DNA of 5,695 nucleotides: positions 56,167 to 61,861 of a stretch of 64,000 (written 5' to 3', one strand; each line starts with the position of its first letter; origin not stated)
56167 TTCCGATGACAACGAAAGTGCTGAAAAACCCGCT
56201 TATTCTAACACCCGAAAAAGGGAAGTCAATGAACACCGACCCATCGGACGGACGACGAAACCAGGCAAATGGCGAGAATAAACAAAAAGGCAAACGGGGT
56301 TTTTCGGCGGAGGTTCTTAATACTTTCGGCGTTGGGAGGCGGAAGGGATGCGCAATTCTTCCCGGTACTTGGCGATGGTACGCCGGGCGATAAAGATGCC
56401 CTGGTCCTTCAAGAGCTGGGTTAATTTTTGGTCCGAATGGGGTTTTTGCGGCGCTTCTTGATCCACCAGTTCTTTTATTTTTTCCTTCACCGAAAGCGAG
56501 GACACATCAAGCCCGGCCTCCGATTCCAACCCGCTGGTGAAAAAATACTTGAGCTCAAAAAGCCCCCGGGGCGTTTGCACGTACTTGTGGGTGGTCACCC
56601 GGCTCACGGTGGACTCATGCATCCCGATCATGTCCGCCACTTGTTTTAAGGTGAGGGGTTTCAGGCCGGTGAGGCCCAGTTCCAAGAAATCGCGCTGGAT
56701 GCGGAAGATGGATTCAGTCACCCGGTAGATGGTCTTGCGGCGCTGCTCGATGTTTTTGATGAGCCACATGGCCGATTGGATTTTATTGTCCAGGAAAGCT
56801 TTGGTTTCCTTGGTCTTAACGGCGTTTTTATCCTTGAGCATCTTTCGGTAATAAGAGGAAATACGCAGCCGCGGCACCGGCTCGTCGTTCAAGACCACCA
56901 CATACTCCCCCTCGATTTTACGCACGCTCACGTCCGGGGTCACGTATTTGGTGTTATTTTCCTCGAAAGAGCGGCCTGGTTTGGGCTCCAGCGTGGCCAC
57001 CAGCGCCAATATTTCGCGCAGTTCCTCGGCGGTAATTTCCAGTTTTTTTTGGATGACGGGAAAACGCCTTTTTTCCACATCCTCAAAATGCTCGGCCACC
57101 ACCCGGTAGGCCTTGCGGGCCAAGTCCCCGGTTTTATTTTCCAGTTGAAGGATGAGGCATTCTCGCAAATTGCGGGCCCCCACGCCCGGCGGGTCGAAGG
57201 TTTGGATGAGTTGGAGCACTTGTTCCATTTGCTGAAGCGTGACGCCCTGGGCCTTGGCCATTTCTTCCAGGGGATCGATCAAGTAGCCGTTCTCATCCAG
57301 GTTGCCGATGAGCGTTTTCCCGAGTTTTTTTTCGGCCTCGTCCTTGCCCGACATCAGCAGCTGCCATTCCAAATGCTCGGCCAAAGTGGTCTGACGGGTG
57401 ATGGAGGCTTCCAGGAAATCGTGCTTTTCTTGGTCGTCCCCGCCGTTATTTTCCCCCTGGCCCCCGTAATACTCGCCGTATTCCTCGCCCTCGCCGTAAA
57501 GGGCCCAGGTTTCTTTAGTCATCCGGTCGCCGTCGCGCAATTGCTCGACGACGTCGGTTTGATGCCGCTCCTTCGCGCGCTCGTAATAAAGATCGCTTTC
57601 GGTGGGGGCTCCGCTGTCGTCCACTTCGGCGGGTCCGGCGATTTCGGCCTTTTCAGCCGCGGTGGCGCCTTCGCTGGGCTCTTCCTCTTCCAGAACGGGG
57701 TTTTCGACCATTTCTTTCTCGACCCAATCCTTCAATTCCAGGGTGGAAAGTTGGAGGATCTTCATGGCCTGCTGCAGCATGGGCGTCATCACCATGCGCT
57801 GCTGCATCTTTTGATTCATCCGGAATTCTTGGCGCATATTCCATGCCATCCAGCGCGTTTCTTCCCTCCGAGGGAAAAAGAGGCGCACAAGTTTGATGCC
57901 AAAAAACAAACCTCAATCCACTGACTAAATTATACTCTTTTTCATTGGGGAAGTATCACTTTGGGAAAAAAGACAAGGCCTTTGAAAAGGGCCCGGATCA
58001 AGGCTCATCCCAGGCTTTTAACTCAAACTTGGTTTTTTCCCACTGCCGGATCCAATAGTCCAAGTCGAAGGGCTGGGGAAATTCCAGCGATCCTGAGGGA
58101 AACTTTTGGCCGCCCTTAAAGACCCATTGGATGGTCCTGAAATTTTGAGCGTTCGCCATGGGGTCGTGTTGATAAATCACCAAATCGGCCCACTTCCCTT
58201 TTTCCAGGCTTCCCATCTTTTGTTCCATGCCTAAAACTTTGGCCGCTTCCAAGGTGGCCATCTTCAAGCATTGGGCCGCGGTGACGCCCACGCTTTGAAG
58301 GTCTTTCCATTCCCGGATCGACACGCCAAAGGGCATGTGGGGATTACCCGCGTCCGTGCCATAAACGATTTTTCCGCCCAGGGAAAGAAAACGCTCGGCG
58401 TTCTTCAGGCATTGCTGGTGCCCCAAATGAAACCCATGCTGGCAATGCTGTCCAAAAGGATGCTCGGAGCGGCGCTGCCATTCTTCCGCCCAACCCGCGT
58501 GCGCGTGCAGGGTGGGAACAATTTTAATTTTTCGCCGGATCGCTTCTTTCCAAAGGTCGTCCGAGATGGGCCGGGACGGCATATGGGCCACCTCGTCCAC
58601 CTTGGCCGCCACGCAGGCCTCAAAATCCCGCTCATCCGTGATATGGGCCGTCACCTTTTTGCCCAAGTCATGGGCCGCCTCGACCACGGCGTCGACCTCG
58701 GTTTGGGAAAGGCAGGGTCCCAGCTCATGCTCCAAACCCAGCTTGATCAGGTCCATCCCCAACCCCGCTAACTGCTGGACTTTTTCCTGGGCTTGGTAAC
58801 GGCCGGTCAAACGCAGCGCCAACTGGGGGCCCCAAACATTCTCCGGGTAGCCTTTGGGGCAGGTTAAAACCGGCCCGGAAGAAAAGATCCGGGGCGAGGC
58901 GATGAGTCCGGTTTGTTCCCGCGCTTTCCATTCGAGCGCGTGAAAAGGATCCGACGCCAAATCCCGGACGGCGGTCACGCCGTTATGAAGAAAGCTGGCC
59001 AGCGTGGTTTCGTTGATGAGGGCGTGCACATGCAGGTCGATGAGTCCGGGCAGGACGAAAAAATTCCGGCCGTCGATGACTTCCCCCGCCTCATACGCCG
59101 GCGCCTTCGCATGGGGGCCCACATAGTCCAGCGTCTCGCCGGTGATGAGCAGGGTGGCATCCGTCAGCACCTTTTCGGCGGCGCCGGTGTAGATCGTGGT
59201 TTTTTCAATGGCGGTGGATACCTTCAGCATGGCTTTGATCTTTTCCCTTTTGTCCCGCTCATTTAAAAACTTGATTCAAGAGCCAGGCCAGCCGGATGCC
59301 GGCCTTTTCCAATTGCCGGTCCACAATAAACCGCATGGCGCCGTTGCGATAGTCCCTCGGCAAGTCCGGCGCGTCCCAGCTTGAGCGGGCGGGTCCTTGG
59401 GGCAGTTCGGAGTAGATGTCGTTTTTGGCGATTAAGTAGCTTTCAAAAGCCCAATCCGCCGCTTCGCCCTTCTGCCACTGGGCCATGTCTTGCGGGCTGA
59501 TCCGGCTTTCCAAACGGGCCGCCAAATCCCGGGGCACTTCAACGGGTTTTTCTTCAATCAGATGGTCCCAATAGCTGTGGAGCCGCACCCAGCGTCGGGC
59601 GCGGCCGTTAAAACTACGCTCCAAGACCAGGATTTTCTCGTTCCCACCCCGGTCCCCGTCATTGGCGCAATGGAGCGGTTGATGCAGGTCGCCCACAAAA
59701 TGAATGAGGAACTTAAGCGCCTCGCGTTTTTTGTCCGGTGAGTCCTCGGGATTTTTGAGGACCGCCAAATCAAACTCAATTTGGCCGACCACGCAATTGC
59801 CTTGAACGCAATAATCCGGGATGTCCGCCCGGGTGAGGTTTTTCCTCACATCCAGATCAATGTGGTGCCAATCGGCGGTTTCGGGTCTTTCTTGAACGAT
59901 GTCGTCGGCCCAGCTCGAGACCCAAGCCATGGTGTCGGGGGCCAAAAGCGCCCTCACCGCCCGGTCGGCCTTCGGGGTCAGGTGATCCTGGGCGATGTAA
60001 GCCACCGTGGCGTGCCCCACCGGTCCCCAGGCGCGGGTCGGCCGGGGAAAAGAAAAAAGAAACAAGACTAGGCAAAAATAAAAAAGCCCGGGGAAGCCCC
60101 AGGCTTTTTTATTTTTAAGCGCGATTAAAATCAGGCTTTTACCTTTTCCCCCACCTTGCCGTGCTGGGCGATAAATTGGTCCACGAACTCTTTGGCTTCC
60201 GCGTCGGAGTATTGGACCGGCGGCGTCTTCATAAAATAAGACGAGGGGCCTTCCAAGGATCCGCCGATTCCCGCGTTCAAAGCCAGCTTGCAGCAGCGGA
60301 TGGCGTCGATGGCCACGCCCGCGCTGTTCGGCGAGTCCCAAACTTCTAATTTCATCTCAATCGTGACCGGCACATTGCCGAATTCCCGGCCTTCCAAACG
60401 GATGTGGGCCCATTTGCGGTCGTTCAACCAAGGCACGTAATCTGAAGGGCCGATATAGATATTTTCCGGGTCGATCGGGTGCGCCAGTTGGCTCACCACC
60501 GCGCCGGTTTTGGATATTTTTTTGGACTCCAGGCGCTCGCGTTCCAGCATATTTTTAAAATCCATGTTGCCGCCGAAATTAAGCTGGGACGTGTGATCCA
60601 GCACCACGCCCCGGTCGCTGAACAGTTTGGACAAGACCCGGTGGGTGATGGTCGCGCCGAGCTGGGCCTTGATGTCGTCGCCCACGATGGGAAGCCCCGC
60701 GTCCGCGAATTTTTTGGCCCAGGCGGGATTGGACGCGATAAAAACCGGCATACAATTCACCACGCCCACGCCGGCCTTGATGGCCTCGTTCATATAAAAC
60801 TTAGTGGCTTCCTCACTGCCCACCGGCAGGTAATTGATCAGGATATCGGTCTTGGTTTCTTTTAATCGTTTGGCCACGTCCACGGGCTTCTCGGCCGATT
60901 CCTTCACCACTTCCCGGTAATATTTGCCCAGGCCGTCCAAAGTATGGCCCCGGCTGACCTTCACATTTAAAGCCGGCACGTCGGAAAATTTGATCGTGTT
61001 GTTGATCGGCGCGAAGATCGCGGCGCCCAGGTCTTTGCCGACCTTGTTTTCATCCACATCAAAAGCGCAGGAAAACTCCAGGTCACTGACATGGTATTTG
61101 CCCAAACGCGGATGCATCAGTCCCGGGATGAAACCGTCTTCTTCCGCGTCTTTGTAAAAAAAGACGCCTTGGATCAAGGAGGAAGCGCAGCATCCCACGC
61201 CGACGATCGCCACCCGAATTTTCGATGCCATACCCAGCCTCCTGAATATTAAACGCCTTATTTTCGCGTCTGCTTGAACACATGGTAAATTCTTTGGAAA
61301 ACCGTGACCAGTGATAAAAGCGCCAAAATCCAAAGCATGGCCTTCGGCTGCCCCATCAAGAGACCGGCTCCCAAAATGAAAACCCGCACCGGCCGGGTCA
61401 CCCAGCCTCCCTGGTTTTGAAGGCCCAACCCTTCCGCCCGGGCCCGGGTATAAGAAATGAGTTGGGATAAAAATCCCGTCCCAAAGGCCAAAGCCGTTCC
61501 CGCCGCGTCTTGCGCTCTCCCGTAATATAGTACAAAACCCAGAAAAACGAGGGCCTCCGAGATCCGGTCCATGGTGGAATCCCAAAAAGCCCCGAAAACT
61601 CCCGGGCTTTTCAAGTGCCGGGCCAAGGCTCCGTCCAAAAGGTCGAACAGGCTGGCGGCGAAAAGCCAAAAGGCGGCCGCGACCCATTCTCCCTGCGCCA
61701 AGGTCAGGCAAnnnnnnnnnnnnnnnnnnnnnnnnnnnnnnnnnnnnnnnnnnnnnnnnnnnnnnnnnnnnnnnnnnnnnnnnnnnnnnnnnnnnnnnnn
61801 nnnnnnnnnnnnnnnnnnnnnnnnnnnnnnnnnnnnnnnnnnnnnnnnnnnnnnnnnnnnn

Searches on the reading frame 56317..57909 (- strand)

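Call 39: search_protein_families(library=pfam, proteins=[window:56317-57909:-], max_evalue=0.0001)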
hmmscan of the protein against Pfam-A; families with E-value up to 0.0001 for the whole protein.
window:56317-57909:- (530 aa): 3 families
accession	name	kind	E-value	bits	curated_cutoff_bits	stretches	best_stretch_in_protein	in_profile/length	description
PF04963.19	Sigma54_CBD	-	1.6e-64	217.5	22.9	1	167-354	3-185/185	Sigma-54 factor, core binding domain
PF04552.19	Sigma54_DBD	-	7.5e-63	211.5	22.8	1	371-529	2-160/160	Sigma-54, DNA binding domain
PF00309.25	Sigma54_AID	-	3.7e-16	59.1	23.8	1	31-75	2-46/46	Sigma-54 factor, Activator interacting domain (AID)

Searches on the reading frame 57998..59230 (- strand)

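Call 39: search_protein_families(library=pfam, proteins=[window:57998-59230:-], max_evalue=0.0001)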
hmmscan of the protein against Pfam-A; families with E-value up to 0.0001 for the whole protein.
window:57998-59230:- (410 aa): 2 families
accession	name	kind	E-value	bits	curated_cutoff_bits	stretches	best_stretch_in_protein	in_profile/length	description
PF01979.26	Amidohydro_1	-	9.2e-26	91.3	25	1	58-373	1-342/345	Amidohydrolase family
PF07969.17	Amidohydro_3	-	9.4e-14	52.2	29.7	1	179-359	264-450/472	Amidohydrolase family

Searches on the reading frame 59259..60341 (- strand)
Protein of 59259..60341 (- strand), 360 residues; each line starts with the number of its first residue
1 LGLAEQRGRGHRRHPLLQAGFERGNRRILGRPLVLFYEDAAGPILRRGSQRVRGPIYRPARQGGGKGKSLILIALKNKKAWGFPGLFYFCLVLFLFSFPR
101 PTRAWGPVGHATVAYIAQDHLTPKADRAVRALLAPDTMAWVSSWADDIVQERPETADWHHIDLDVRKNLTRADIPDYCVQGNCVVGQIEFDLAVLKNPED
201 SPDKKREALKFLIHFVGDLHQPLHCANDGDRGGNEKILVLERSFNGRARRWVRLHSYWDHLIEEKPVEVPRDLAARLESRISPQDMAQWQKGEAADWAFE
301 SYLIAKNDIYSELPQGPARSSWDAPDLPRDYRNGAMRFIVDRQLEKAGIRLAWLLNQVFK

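Call 39: search_protein_families(library=pfam, proteins=[window:59259-60341:-], max_evalue=0.0001)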
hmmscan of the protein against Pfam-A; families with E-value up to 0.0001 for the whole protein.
window:59259-60341:- (360 aa): 1 family
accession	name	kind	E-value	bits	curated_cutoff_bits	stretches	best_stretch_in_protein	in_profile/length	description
PF02265.22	S1-P1_nuclease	-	3.7e-55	188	29.5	1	105-359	1-257/258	S1/P1 Nuclease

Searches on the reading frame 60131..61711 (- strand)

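Call 39: search_protein_families(library=pfam, proteins=[window:60131-61711:-], max_evalue=0.0001)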
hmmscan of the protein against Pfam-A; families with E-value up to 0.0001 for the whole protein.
window:60131-61711:- (526 aa): 1 family
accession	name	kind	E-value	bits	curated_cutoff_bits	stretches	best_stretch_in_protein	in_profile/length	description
PF01658.22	Inos-1-P_synth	-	9.4e-35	119.5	27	1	352-460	1-107/107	Myo-inositol-1-phosphate synthase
